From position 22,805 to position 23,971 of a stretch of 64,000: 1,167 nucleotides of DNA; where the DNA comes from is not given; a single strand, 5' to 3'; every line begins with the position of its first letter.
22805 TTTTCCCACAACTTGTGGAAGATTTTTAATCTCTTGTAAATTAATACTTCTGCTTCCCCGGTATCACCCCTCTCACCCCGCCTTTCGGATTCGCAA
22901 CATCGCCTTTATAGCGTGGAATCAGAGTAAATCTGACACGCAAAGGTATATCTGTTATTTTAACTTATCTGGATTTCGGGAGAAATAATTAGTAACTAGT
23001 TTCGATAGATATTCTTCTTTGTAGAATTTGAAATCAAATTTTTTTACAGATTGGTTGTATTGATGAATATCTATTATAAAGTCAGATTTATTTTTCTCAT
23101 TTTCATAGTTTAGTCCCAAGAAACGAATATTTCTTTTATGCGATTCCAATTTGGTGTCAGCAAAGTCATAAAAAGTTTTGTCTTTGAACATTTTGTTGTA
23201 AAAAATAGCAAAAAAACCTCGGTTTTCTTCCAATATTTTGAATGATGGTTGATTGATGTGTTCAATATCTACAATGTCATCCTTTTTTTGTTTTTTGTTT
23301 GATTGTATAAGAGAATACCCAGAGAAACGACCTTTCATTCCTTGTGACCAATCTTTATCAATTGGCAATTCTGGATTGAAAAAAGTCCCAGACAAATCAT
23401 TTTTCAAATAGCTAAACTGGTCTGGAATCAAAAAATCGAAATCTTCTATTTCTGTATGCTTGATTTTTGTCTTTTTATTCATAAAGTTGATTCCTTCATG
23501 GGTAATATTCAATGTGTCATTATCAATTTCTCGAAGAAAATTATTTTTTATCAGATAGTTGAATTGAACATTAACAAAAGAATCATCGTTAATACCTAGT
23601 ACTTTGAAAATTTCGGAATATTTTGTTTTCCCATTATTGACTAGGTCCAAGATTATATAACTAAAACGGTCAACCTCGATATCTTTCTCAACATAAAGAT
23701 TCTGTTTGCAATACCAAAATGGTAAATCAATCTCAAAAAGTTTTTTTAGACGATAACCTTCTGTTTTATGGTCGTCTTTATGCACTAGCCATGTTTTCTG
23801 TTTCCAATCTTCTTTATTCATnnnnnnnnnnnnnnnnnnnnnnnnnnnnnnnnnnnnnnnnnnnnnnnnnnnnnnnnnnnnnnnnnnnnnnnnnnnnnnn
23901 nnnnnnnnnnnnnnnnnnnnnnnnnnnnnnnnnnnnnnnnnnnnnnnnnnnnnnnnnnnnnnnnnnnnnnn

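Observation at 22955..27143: Pseudokinase-Upf1-like helicase fusion translationally coupled to a wHTH partner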

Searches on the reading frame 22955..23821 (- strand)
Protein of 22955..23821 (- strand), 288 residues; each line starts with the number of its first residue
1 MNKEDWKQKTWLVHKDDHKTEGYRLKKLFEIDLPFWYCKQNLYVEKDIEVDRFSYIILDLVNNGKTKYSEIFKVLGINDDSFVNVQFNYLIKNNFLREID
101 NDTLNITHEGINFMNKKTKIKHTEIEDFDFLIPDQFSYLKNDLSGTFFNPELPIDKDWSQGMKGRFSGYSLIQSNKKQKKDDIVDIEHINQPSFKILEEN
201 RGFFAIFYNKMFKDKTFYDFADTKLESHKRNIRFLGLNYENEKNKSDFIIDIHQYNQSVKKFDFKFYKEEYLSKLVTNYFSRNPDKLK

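Call 4: search_protein_families(library=pfam, proteins=[window:22955-23821:-], max_evalue=0.1)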
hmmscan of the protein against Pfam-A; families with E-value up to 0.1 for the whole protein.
window:22955-23821:- (288 aa): 1 family
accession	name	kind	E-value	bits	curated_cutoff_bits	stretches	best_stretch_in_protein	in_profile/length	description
PF14947.12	HTH_45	-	0.0015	18.9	25.5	1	57-123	11-75/77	Winged helix-turn-helix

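Call 5: search_protein_families(library=padloc, proteins=[window:22955-23821:-], max_evalue=0.1)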
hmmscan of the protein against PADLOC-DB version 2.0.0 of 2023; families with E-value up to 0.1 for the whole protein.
window:22955-23821:- (288 aa): 0 families

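Call 6: search_protein_families(library=ncbifam, proteins=[window:22955-23821:-], max_evalue=0.1)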
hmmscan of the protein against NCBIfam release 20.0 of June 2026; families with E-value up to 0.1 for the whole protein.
window:22955-23821:- (288 aa): 0 families

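Call 12: find_homologous_proteins(query=window:22958-23821:-)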
Query window:22958-23821:- (288 aa): 27 proteins with E <= 0.001 among 603 candidates.
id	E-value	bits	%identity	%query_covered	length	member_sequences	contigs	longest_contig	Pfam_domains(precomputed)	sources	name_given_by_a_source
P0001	4.9e-168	576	91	100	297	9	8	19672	-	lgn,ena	-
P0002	3.5e-129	449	74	95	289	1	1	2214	-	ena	-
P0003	4.9e-129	448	74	95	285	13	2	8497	-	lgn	-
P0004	6.3e-129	448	73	96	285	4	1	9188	-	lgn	-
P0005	2.1e-127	443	73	97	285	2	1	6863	-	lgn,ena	-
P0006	9.9e-127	441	69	98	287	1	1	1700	-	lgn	-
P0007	1.3e-126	440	72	97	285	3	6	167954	-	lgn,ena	-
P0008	3.0e-119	416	69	95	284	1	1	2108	-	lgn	-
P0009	2.5e-113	397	64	98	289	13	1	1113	-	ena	-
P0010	6.1e-111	389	63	98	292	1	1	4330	-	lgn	-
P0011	2.8e-94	334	55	98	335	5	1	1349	-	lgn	-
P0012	5.0e-93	330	55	98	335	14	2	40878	-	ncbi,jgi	jgi:hypothetical protein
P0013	6.0e-93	330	55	98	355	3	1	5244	-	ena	-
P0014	9.2e-93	329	55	98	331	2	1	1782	-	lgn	-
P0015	6.1e-92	327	55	98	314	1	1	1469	-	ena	-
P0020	2.8e-73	265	49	96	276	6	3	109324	PF14947.13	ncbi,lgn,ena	-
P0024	1.8e-57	214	40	97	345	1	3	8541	PF13240.12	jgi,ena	-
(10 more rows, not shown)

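Call 13: find_encoding_contigs(protein=P0020, flank=8000, max_places=3)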
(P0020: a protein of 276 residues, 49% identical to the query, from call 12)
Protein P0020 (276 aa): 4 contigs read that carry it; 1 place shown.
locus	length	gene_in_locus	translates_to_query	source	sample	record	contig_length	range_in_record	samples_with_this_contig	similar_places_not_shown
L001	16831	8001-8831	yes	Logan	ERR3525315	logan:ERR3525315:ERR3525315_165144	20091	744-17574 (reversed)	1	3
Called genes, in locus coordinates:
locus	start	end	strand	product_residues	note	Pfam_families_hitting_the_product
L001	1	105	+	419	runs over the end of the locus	PF01381:HTH_3, PF12844:HTH_19 (weak), PF13560:HTH_31 (weak), PF07022:Phage_CI_repr (weak), PF13638:PIN_4, PF12796:Ank_2 (weak), PF12796:Ank_2, PF00023:Ank, +4 more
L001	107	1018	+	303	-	PF04055:Radical_SAM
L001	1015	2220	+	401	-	PF13207:AAA_17 (weak), PF13238:AAA_18 (faint)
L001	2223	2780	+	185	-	PF14681:UPRTase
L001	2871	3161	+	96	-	-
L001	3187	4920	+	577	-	PF07603:Lcl_C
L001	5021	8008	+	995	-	PF00580:UvrD-helicase (weak), PF13086:AAA_11, PF13245:AAA_19, PF13604:AAA_30 (faint), PF01443:Viral_helicase1 (faint), PF13087:AAA_12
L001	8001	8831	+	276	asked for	PF14947:HTH_45 (weak)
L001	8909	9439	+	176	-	-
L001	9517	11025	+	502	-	-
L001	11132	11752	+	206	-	-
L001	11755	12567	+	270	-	-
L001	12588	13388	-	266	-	-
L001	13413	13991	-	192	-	PF02169:LPP20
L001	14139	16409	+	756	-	PF01078:Mg_chelatase (faint), PF13191:AAA_16 (weak), PF00004:AAA, PF17871:AAA_lid_9, PF00158:Sigma54_activat (weak), PF00004:AAA (weak), PF07724:AAA_2, PF07728:AAA_5, +4 more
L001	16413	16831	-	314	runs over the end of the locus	-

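Call 14: find_encoding_contigs(protein=P0012, flank=8000, max_places=3)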
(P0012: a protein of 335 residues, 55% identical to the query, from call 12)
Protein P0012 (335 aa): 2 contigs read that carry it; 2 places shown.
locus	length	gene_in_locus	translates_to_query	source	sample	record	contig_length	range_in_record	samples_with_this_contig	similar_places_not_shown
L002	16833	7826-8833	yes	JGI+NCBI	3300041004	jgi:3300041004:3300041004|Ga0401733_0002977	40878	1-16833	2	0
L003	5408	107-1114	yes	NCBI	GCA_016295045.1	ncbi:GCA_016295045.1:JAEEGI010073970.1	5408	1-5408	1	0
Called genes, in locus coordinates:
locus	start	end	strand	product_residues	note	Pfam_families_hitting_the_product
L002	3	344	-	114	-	?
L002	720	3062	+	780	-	-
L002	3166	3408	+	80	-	-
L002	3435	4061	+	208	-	-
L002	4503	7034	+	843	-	PF13086:AAA_11, PF13245:AAA_19, PF13604:AAA_30 (faint), PF01443:Viral_helicase1 (faint)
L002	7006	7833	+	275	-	PF13087:AAA_12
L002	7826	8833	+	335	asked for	-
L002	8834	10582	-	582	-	PF13292:DXP_synthase_N, PF00676:E1_dh (weak), PF02775:TPP_enzyme_C (weak), PF00456:Transketolase_N (weak), PF02779:Transket_pyr, PF02780:Transketolase_C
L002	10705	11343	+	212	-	PF09603:Fib_succ_major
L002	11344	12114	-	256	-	-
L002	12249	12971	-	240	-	PF01171:ATP_bind_3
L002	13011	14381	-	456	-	PF03600:CitMHS, PF03605:DcuA_DcuB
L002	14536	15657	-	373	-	PF00712:DNA_pol3_beta, PF02767:DNA_pol3_beta_2, PF02768:DNA_pol3_beta_3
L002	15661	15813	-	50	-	-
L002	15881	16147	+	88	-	-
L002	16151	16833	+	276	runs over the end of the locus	PF01551:Peptidase_M23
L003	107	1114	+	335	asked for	-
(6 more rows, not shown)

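Call 15: find_encoding_contigs(protein=P0024, flank=8000, max_places=3)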
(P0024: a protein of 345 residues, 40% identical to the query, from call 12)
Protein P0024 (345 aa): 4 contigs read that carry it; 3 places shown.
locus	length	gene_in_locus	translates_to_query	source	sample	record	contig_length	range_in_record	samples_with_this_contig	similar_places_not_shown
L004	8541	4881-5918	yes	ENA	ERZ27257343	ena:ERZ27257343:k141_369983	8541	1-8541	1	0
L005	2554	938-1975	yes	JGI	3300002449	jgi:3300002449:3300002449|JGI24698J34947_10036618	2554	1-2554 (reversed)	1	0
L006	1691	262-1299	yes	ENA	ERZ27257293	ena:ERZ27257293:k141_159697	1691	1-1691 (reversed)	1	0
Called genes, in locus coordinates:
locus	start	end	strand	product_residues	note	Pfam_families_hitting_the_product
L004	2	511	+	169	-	?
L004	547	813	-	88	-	-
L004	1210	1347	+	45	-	PF06140:Ifi-6-16 (weak)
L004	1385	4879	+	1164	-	PF00580:UvrD-helicase (faint), PF01443:Viral_helicase1 (faint), PF13086:AAA_11, PF13245:AAA_19, PF13604:AAA_30 (weak), PF13087:AAA_12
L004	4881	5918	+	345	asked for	PF13240:Zn_Ribbon_1 (weak)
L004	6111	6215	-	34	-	-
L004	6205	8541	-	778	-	?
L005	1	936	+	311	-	?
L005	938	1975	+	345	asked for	PF13240:Zn_Ribbon_1 (weak)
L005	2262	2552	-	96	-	?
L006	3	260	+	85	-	?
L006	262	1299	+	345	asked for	PF13240:Zn_Ribbon_1 (weak)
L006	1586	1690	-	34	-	?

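Call 20: search_protein_families(library=pfam, proteins=[window:22958-23821:-], max_evalue=10)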
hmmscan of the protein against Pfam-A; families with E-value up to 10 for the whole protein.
window:22958-23821:- (288 aa): 2 families
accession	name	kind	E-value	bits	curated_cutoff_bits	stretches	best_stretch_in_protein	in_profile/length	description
PF14947.12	HTH_45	-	0.0015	18.9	25.5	1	57-123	11-75/77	Winged helix-turn-helix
PF24409.1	wHTH-PRTase_assc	-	0.1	13.1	27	1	55-127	1-68/83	wHTH-PRTase associated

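Call 24: predict_structure(alignment_id=A1)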
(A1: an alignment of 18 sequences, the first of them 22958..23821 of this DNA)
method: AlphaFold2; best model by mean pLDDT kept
length: 288 residues; sequences in the alignment: 18
mean_pLDDT: 52.8   pTM: 0.34
mean pLDDT of the five models: 52.8, 52.8, 52.1, 51.3, 48.9
residues with pLDDT >= 90: 6; 70-90: 63; 50-70: 71; < 50: 148
segments of 3 or more residues with pLDDT < 50: 1-4, 33-49, 120-148, 154-156, 166-233, 255-273, 286-288
pLDDT, mean of each block of 10 residues (from residue 1): 50 65 68 39 38 80 88 72 69 82 84 66 35 31 38 53 48 31 30 35 40 36 35 60 75 44 36 53 52
secondary structure, 60 per line:
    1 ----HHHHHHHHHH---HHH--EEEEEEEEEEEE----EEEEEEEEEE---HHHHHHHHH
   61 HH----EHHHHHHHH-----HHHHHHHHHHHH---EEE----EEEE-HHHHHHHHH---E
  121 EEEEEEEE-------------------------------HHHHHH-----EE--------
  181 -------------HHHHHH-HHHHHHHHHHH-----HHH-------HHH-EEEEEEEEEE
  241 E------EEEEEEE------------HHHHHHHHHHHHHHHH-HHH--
elements in order: H5-14 E23-34 E39-48 H52-62 H68-75 H81-92 E96-98 E103-106 H108-116 E120-128 H160-165 H194-199 H201-211 E231-241 E248-254 H267-282

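Call 31: find_related_loci(query=A1, collection=genome_contigs, flank=8000)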
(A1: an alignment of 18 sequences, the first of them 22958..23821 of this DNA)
Query A1 (288 aa) in genome_contigs; peptide patterns used: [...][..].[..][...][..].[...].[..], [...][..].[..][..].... (x = any residue, [..] = any of these).
188 stretches matched a pattern; 14 encode a relative of the query (tblastn E <= 1e-3); 14 distinct loci.
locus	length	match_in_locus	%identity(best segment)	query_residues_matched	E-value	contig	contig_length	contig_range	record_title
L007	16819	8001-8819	55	7-281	5e-97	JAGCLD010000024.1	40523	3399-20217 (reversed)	MAG: Paludibacteraceae bacterium isolate RGIG9891 Yak_Rectum-4__c414553, whole genome shotgun sequence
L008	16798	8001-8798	49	1-276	2e-81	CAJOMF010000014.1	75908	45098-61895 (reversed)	uncultured bacterium isolate Reindeer_2_mag_13 genome assembly, contig: scaffold_490, whole genome shotgun sequence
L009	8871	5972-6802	45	8-283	9e-74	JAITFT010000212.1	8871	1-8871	MAG: Candidatus Fibrimonadaceae bacterium isolate Pal332_bin17 k119_631382, whole genome shotgun sequence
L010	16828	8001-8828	45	8-284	1e-72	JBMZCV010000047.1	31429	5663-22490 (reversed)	MAG: Chitinophagales bacterium isolate ME_XS_2203_1_bin_61 ME_XS_2203_1_bin_61_49, whole genome shotgun sequence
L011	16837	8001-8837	45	4-283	5e-66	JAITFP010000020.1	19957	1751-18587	MAG: Candidatus Fibrimonadaceae bacterium isolate Nx346_bin46 k119_1615450, whole genome shotgun sequence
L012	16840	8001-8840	40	8-284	1e-57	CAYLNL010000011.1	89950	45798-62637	MAG TPA_asm: uncultured Flavobacteriaceae bacterium isolate SRP199154_co1_13 genome assembly, contig: NODE_65_length_899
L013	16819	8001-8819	41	15-284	1e-54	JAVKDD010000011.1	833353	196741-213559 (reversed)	MAG: Balneolaceae bacterium isolate F3-SA18-04 k141_3312, whole genome shotgun sequence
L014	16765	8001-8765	39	15-285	1e-53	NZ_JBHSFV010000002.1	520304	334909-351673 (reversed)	Dokdonia ponticola strain CGMCC 1.16527 spades_K_17_127_2, whole genome shotgun sequence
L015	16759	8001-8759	47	8-262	4e-72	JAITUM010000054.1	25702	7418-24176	MAG: Candidatus Fibrimonadaceae bacterium isolate Spi319_bin2 k119_1790126, whole genome shotgun sequence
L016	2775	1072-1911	39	8-284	1e-52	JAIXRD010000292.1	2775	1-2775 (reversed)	MAG: Cryomorphaceae bacterium isolate C4_MAG_00053 pond_C4_MAG_00053_000000000062, whole genome shotgun sequence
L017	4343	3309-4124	40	17-284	1e-52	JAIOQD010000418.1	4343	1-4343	MAG: Bacteroidetes bacterium isolate LakeFargette_0920_ALND_MAG_35_6 LacPavin_0920_ALND_scaffold_595366, whole genome sh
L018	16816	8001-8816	39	15-284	4e-51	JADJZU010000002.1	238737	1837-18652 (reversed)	MAG: Bacteroidetes bacterium isolate Lyne_18-Q3-R50-59_MAXAC.253 tig00010541-10-2377200, whole genome shotgun sequence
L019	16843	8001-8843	39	1-283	4e-45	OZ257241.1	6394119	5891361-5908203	MAG: Roseivirga sp. isolate 41ee1c54-7d41-4592-86ce-9a47ec6e0262 genome assembly, chromosome: 1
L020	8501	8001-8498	43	8-161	1e-32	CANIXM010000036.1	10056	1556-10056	MAG: Paludibacteraceae bacterium isolate RH-18aug17-189 genome assembly, contig: RH-18aug17-C17717, whole genome shotgun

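Call 39: search_protein_representatives(protein=window:22958-23821:-)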
Query: 288 residues. Proteins with E-value up to 0.001 (for the whole library): 46; up to 1e-10: 39; up to 1e-30: 15. The best 46 are listed.
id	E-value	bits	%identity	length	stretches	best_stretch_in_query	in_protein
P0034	3.4e-63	230.7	45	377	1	8-284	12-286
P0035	2.1e-48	182.1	40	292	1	8-286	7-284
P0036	2.4e-48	181.9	37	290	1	8-277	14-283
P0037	1.2e-47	179.7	43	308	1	13-285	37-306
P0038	1.7e-47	179.2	36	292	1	13-285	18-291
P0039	1.8e-40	156.2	40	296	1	11-284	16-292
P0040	1.1e-39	153.5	43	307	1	12-282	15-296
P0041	1.1e-39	153.5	42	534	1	10-282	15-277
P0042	2.1e-37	146.0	40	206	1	8-194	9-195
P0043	4.4e-37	145.0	40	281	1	6-285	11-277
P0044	6.7e-37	144.4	44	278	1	5-278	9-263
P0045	3.2e-34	135.6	31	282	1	3-273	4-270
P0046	2.1e-33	132.9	74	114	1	8-87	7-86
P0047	3.5e-33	132.2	39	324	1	24-287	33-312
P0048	2.1e-32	129.6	31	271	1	8-263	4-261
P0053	3.0e-25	106.2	31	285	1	11-286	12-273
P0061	1.4e-19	87.5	28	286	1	13-288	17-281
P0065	7.6e-17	78.6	30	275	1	16-278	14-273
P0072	6.4e-11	59.1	29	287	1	14-281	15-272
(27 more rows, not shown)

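Call 56: search_protein_families(library=padloc, alignment_id=A5, max_evalue=10)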
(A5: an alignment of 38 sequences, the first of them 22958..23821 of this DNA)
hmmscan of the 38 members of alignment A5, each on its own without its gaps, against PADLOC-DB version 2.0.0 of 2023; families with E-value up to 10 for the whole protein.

A. member 1, window:22958-23821:- (288 aa): 0 families

B. families by the number of members that match (of 38 scanned): 13 families
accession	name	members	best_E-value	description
PDLC03922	MkoB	31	8.7e-11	-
PDLC03871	LmuC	4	0.00071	-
PDLC02975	WH_III-A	3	0.0021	-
PDLC02925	HTH_IX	2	0.0077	-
PDLC02976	WH_III-A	2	0.014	-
PDLC01858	CARF3--CARF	1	0.003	-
PDLC03923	MkoB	1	0.0065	-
PDLC01268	CasR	1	0.0094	"CAS-I,CAS-II,CAS-III,CAS-IV,CAS-V,CAS-VI; associated_signaling"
PDLC01849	CARF3--CARF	1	0.016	-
PDLC04725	PDC-M60B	1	0.016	-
PDLC04796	PDC-S02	1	0.018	-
PDLC02665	DndD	1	0.02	DndD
PDLC03869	LmuC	1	0.024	-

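Call 57: search_protein_families(library=pfam, alignment_id=A5, max_evalue=1)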
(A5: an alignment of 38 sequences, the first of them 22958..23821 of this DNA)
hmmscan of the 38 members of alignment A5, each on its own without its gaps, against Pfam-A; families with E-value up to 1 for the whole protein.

A. member 1, window:22958-23821:- (288 aa): 2 families
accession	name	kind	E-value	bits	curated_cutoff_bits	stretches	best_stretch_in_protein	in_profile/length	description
PF14947.12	HTH_45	-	0.0015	18.9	25.5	1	57-123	11-75/77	Winged helix-turn-helix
PF24409.1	wHTH-PRTase_assc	-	0.1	13.1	27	1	55-127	1-68/83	wHTH-PRTase associated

B. families by the number of members that match (of 38 scanned): 42 families (the first 25 are shown)
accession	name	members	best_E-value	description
PF14947.12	HTH_45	24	1.2e-06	Winged helix-turn-helix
PF24409.1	wHTH-PRTase_assc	23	5.7e-06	wHTH-PRTase associated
PF13240.11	Zn_Ribbon_1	3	2.6e-06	zinc-ribbon domain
PF13248.11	Zn_ribbon_3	3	0.00011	zinc-ribbon domain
PF12773.13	DZR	3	0.00027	Double zinc ribbon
PF17032.10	Zn_ribbon_15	3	0.00083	zinc-ribbon family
PF14803.11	Zn_ribbon_Nudix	3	0.0084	Nudix N-terminal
PF18912.6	DZR_2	2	0.001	Double zinc ribbon domain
PF09924.15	LPG_synthase_C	2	0.034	Phosphatidylglycerol lysyltransferase, C-terminal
PF08772.16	Zn_ribbon_NOB1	2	0.054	Nin one binding (NOB1) Zn-ribbon like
PF02653.21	BPD_transp_2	1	1e-26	Branched-chain amino acid transport system / permease component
PF18740.7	EC042_2821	1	0.0097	EC042_2821-like Restriction Endonuclease-like domain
PF14277.12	DUF4364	1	0.013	Domain of unknown function (DUF4364)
PF13638.12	PIN_4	1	0.016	PIN domain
PF15416.12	DUF4623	1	0.021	Domain of unknown function (DUF4623)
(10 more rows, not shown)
